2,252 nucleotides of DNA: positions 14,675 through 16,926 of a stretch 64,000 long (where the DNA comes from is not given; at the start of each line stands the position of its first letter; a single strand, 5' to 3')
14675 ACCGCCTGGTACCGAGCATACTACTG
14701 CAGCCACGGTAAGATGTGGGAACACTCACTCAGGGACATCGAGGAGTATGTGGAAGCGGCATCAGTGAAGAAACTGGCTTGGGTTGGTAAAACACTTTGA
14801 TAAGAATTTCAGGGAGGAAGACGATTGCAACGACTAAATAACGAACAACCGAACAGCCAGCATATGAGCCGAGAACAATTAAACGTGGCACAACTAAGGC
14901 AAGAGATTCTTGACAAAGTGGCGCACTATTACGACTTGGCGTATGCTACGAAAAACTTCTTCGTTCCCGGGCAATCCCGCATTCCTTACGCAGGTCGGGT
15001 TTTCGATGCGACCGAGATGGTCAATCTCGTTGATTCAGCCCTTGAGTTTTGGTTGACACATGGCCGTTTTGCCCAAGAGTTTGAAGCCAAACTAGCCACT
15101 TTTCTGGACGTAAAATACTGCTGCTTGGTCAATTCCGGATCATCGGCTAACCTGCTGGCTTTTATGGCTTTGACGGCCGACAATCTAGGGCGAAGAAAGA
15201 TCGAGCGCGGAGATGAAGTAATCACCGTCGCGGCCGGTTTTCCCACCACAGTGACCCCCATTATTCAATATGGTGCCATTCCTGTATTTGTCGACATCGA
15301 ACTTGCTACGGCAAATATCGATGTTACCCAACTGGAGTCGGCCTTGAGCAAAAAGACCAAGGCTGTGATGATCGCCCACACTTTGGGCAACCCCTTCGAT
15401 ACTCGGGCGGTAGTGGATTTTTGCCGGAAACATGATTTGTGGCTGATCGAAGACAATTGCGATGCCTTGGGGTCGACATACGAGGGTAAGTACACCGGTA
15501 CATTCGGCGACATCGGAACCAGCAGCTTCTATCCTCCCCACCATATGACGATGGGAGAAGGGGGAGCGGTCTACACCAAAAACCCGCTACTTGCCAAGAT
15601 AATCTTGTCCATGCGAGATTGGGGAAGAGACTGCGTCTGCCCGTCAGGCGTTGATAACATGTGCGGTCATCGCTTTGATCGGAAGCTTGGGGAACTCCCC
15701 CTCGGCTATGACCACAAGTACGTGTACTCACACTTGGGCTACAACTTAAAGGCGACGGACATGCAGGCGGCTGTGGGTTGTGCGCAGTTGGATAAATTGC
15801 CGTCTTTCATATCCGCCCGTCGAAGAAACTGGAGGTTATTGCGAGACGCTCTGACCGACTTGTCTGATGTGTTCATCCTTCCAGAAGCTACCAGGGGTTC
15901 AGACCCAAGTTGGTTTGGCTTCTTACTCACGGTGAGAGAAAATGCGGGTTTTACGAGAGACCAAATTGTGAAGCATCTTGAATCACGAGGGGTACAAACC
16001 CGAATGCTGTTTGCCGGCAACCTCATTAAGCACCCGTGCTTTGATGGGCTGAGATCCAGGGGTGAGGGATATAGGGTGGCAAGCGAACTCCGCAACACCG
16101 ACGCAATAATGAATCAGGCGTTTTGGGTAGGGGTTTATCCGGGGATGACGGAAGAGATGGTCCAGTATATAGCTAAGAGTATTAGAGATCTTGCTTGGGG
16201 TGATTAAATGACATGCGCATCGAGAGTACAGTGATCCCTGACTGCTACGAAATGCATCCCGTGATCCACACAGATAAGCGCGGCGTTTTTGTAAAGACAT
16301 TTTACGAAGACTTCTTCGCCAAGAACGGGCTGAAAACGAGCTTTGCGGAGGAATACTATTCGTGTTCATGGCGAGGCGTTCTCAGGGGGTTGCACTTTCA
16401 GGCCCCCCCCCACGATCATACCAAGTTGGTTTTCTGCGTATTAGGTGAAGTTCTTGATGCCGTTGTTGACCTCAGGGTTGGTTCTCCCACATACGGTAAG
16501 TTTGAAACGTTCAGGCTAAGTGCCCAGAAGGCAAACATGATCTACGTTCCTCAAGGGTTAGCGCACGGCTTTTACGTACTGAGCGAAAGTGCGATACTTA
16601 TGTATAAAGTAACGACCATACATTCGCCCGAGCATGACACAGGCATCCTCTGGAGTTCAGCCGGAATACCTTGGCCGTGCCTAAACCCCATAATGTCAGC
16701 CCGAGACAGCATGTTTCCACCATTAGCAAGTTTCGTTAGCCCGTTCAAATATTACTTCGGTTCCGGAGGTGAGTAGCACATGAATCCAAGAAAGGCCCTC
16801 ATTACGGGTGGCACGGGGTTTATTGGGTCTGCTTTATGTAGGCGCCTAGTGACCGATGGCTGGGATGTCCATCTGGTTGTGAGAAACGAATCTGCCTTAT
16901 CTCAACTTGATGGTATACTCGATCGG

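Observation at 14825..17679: E1 3-dehydrase with exact C-X57-C-X1-C-X7-C motif and His-for-Lys substitution, followed by AscE/AscF-like genes but no E3 reductase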

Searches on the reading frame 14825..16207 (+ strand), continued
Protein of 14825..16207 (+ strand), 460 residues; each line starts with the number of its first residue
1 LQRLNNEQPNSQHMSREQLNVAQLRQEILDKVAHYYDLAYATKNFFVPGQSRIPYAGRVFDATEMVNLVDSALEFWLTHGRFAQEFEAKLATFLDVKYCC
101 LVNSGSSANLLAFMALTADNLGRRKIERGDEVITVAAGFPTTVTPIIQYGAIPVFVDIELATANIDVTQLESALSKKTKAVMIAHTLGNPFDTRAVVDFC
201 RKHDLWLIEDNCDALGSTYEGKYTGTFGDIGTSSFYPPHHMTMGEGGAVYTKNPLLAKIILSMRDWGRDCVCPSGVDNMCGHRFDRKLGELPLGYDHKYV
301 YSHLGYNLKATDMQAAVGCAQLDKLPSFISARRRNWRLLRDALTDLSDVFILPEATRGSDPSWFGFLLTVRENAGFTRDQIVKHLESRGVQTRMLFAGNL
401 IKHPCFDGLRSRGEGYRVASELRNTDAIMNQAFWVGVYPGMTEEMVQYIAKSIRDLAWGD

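Call 55: get_annotated_region(hit=H20, flank=10000)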
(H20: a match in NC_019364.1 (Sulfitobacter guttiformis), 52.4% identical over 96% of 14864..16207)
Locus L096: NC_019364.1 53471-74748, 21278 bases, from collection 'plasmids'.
description: Sulfitobacter guttiformis plasmid pSD118, complete sequence
organism: Sulfitobacter guttiformis (NCBI taxid 74349)
taxonomy: Bacteria; Pseudomonadota; Alphaproteobacteria; Rhodobacterales; Roseobacteraceae; Sulfitobacter; Sulfitobacter guttiformis
host: -; source: -; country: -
typing (MOB-suite, as given by PLSDB): non-mobilizable; replicon rep_cluster_549
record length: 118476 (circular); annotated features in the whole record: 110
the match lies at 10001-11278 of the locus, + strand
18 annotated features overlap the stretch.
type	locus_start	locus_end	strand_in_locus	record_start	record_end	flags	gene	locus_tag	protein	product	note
CDS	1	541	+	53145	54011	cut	-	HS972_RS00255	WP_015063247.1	acyl-CoA thioesterase II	-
CDS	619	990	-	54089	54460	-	-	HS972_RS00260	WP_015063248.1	VOC family protein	-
CDS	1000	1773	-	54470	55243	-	-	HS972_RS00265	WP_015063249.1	SDR family oxidoreductase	-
CDS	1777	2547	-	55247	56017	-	-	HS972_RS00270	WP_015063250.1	SDR family oxidoreductase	-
CDS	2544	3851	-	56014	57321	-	-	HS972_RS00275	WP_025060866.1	acyl-CoA dehydrogenase family protein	-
CDS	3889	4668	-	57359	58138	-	-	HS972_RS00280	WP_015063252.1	enoyl-CoA hydratase-related protein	-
CDS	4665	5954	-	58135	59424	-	-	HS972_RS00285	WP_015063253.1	3-hydroxyacyl-CoA dehydrogenase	GO:0006631 - fatty acid metabolic process [Evidence IEA]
CDS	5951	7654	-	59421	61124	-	-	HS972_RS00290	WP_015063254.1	AMP-binding protein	-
CDS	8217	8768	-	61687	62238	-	-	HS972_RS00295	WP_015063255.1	hypothetical protein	-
CDS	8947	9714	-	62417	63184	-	-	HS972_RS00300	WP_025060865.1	sulfotransferase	-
CDS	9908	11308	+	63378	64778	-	rfbH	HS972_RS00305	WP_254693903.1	lipopolysaccharide biosynthesis protein RfbH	-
CDS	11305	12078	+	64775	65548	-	rfbF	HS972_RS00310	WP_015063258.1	glucose-1-phosphate cytidylyltransferase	GO:0009103 - lipopolysaccharide biosynthetic process [Evidence IEA]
CDS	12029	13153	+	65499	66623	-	rfbG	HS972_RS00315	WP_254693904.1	CDP-glucose 4,6-dehydratase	GO:0009243 - O antigen biosynthetic process [Evidence IEA]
CDS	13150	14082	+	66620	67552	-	-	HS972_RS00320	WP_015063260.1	NAD-dependent epimerase/dehydratase family protein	-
CDS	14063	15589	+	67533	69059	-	-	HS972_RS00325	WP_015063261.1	putative nucleotide-diphospho-sugar transferase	-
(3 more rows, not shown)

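Call 56: get_annotated_region(hit=H5, flank=10000)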
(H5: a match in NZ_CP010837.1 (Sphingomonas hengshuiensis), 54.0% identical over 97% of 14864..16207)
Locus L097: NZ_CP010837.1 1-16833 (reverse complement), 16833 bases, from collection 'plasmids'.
description: Sphingomonas hengshuiensis strain WHSC-8 isolate soil of Hengshui Lake plasmid unnamed, complete sequence
organism: Sphingomonas hengshuiensis (NCBI taxid 1609977)
taxonomy: Bacteria; Pseudomonadota; Alphaproteobacteria; Sphingomonadales; Sphingomonadaceae; Sphingomonas; Sphingomonas hengshuiensis
host: -; source: whole organism,soil of Hengshui Lake; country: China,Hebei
typing (MOB-suite, as given by PLSDB): non-mobilizable; replicon rep_cluster_1131
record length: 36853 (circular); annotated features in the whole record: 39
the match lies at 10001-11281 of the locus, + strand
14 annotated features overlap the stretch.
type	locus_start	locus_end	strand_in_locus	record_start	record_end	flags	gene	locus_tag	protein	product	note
CDS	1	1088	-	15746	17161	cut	-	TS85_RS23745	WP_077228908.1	exopolysaccharide biosynthesis polyprenyl glycosylphosphotransferase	GO:0032508 - DNA duplex unwinding [Evidence IEA]; GO:0006260 - DNA replication [Evidence IEA]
CDS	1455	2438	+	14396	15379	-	-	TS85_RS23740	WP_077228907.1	glycosyltransferase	-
CDS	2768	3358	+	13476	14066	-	-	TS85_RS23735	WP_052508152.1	polysaccharide biosynthesis/export family protein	-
CDS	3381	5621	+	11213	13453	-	-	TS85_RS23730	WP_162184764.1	polysaccharide biosynthesis tyrosine autokinase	-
CDS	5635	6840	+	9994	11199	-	-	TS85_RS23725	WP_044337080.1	hypothetical protein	-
CDS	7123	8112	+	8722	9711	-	-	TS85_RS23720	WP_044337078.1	FAD-binding oxidoreductase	-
CDS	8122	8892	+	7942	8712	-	rfbF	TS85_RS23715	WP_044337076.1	glucose-1-phosphate cytidylyltransferase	GO:0009103 - lipopolysaccharide biosynthetic process [Evidence IEA]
CDS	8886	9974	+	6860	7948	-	rfbG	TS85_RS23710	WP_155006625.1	CDP-glucose 4,6-dehydratase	GO:0009243 - O antigen biosynthetic process [Evidence IEA]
CDS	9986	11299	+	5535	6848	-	rfbH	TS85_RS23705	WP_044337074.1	lipopolysaccharide biosynthesis protein RfbH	-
CDS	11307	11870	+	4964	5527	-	rfbC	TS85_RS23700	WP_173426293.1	dTDP-4-dehydrorhamnose 3,5-epimerase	GO:0019305 - dTDP-rhamnose biosynthetic process [Evidence IEA]; GO:0009243 - O antigen biosynthetic process [Evidence ...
CDS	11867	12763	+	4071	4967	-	-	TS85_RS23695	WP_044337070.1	NAD-dependent epimerase/dehydratase family protein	-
CDS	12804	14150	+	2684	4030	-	wzx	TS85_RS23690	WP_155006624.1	O-unit flippase-like protein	-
CDS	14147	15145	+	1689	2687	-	-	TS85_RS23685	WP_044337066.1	glycosyltransferase family A protein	-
CDS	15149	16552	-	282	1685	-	-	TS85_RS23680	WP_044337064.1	hypothetical protein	-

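Call 58: search_dna_similar(query=L097:7123-8112:+, collection=plasmids, mode=protein, max_evalue=1e-35, max_rows=60)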
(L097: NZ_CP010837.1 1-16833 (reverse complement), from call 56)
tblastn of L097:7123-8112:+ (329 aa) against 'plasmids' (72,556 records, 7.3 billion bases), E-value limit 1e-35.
Records with a match: 49; places in all: 51; records where one place covers at least 80% of the query: 48.
Best place of each record, by identity: >=99% 1; <60% 48.
By first word of the organism name: Rhodococcus 15; Burkholderia 7; Cupriavidus 6; Caballeronia 4; Ralstonia 3; Salmonella 2; Neisseria 2; Rhizobium 2; Sphingomonas 1; Salipiger 1; and 6 more.
By predicted mobility (MOB-suite, as given by PLSDB): non-mobilizable 30; mobilizable 12; conjugative 7.
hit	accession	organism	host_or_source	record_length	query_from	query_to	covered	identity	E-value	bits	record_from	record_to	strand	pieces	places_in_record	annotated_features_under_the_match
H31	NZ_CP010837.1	Sphingomonas hengshuiensis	whole organism,soil of Hengshui Lake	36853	1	329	100%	100.0%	0e+0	640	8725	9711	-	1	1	FAD-binding oxidoreductase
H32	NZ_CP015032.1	Burkholderia cenocepacia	Homo sapiens,nasal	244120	8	327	97%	39.5%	1e-57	207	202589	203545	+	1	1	FAD-binding oxidoreductase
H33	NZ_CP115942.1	Ralstonia syzygii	Musa sp.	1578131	3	327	99%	38.8%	4e-58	209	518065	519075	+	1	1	none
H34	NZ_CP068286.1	Ralstonia syzygii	Musa balbisiana cultivar Kepok,banana ...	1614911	3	327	99%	38.8%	4e-58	209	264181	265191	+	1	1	record has no annotation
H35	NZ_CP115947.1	Ralstonia solanacearum MolK2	Musa sp.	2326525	3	327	99%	37.3%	6e-55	199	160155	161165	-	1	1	record has no annotation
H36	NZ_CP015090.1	Salipiger abyssi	single cell,marine seawater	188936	4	327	98%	36.3%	1e-54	198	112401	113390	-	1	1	CDP-6-deoxy-delta-3,4-glucoseen reductase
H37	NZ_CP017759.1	Cupriavidus necator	whole organism,soil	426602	2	327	99%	35.9%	9e-51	187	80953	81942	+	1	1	CDP-6-deoxy-delta-3,4-glucoseen reductase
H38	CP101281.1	Burkholderia sp. FXe9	bacteria,soil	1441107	8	327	97%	36.5%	3e-53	195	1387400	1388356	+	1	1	FAD-binding oxidoreductase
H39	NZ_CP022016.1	Salmonella enterica subsp. enterica serovar India str. ...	-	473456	8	328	98%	36.3%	7e-57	205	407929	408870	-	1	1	none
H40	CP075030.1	Salmonella enterica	-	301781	8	328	98%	36.0%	2e-56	204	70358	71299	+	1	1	CDP-6-deoxy-delta-3,4-glucoseen reductase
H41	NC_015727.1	Cupriavidus necator N-1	soil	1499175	2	327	99%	35.0%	4e-51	189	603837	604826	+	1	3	record has no annotation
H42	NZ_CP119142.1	Neisseria gonorrhoeae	Homo sapiens,whole organism,synovial ...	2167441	3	328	99%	34.8%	1e-46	176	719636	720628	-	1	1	none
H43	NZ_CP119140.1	Neisseria gonorrhoeae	Homo sapiens,whole organism,blood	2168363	3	328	99%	34.8%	1e-46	176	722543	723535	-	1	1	none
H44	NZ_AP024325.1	Caballeronia sp. NK8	-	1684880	1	327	99%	33.7%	1e-50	187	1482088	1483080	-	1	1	none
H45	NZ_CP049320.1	Caballeronia sp. SBC2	whole organism,soil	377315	3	326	98%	33.2%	8e-39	153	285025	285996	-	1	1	2Fe-2S iron-sulfur cluster-binding protein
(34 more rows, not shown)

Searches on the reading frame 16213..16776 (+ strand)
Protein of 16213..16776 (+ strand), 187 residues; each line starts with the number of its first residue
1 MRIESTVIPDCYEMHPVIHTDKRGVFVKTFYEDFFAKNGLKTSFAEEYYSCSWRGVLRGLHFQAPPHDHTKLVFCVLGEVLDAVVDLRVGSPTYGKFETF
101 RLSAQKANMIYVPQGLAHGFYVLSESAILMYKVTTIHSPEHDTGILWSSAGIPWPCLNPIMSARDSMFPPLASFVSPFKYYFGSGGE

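Call 4: search_protein_families(library=ncbifam, proteins=[window:16213-16776:+])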
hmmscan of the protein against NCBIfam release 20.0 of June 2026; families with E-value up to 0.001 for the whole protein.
window:16213-16776:+ (187 aa): 1 family
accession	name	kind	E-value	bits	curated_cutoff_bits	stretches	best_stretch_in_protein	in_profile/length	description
TIGR01221.1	rmlC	equivalog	1.2e-48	165.2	155.75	1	3-172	2-173/176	dTDP-4-dehydrorhamnose 3,5-epimerase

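Call 5: search_protein_families(library=pfam, proteins=[window:16213-16776:+])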
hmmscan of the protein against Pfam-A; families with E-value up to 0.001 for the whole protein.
window:16213-16776:+ (187 aa): 1 family
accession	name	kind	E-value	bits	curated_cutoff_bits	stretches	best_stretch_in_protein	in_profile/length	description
PF00908.23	dTDP_sugar_isom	-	1e-55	188.5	27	1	6-172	2-167/168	dTDP-4-dehydrorhamnose 3,5-epimerase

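Call 8: find_encoding_contigs(protein=window:16213-16776:+, flank=10000, max_places=6)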
Protein window:16213-16776:+ (187 aa): 3 contigs read that carry it; 3 places shown.
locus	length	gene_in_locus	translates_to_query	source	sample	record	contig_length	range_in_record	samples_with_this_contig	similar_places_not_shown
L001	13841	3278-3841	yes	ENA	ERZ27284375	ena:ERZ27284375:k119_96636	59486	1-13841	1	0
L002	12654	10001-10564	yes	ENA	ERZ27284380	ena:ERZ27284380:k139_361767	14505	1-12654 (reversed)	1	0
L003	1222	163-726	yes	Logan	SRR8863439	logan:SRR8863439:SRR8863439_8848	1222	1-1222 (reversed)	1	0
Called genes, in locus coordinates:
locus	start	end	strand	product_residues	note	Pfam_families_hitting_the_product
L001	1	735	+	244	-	?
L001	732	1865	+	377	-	PF01073:3Beta_HSD, PF01370:Epimerase, PF02719:Polysacc_synt_2, PF16363:GDP_Man_Dehyd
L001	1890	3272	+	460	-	PF01041:DegT_DnrJ_EryC1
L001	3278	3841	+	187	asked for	PF00908:dTDP_sugar_isom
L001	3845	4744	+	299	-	PF01073:3Beta_HSD, PF01370:Epimerase, PF02719:Polysacc_synt_2, PF04321:RmlD_sub_bind (weak), PF13460:NAD_binding_10 (weak), PF16363:GDP_Man_Dehyd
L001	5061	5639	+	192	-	PF12760:Zn_ribbon_IS1595, PF12762:DDE_Tnp_IS1595 (weak)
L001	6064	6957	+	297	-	PF00535:Glycos_transf_2, PF10111:Glyco_tranf_2_2 (weak), PF13641:Glyco_tranf_2_3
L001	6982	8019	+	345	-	PF00535:Glycos_transf_2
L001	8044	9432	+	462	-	PF04932:Wzy_C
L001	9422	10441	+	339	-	PF13439:Glyco_transf_4 (faint), PF00534:Glycos_transf_1 (weak)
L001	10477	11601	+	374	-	PF13439:Glyco_transf_4, PF13579:Glyco_trans_4_4, PF00534:Glycos_transf_1, PF13692:Glyco_trans_1_4, PF13524:Glyco_trans_1_2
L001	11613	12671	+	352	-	PF01370:Epimerase, PF04321:RmlD_sub_bind, PF16363:GDP_Man_Dehyd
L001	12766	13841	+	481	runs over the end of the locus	PF00483:NTP_transferase, PF12804:NTP_transf_3, PF22640:ManC_GMP_beta-helix, PF01050:MannoseP_isomer, PF07883:Cupin_2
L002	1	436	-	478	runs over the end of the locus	PF04715:, PF00425:Chorismate_bind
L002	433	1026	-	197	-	PF00117:GATase, PF07722:Peptidase_C26 (weak)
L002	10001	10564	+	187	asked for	PF00908:dTDP_sugar_isom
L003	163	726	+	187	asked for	PF00908:dTDP_sugar_isom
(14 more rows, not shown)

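Call 48: search_solved_structures(query=window:16213-16776:+, max_evalue=1e-10)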
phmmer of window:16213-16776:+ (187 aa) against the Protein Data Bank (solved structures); distinct sequences matched with E-value up to 1e-10: 37.
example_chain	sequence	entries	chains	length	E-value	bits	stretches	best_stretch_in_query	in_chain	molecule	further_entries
5buv_A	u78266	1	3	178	6.6e-46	159.8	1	7-166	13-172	Putative epimerase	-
23eg_A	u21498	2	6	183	7.5e-38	133.5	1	8-171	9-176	dTDP-4-dehydrorhamnose 3,5-epimerase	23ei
9uyw_A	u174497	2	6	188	8.2e-38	133.4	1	8-171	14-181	dTDP-4-dehydrorhamnose 3,5-epimerase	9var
23ef_A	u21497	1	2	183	8.3e-38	133.4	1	8-171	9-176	dTDP-4-dehydrorhamnose 3,5-epimerase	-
1ep0_A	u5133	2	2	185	1.1e-37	133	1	8-171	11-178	DTDP-6-DEOXY-D-XYLO-4-HEXULOSE 3,5-EPIMERASE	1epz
9j9s_A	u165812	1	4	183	5.1e-37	130.8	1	8-171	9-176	dTDP-4-dehydrorhamnose 3,5-epimerase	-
1dzr_A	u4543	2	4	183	1.5e-36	129.2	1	4-171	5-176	DTDP-4-DEHYDRORHAMNOSE 3,5-EPIMERASE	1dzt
9j9t_A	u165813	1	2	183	1.9e-36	129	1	8-171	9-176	dTDP-4-dehydrorhamnose 3,5-epimerase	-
9j9q_A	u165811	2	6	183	1.9e-36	129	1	8-171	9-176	dTDP-4-dehydrorhamnose 3,5-epimerase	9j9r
9kyn_A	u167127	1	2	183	2.6e-36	128.5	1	8-171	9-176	dTDP-4-dehydrorhamnose 3,5-epimerase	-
7pvi_AAA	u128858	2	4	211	3.3e-36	128.1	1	4-166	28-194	dTDP-4-dehydrorhamnose 3,5-epimerase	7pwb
9j9u_A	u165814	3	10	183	9.4e-36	126.7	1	8-171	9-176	dTDP-4-dehydrorhamnose 3,5-epimerase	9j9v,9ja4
3ryk_A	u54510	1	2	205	5.1e-34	121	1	2-172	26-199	dTDP-4-dehydrorhamnose 3,5-epimerase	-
2ixi_A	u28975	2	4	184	1.3e-33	119.7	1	5-167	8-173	DTDP-4-DEHYDRORHAMNOSE 3,5-EPIMERASE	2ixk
1rtv_A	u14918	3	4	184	1.3e-33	119.7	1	5-167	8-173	dTDP-4-dehydrorhamnose 3,5-epimerase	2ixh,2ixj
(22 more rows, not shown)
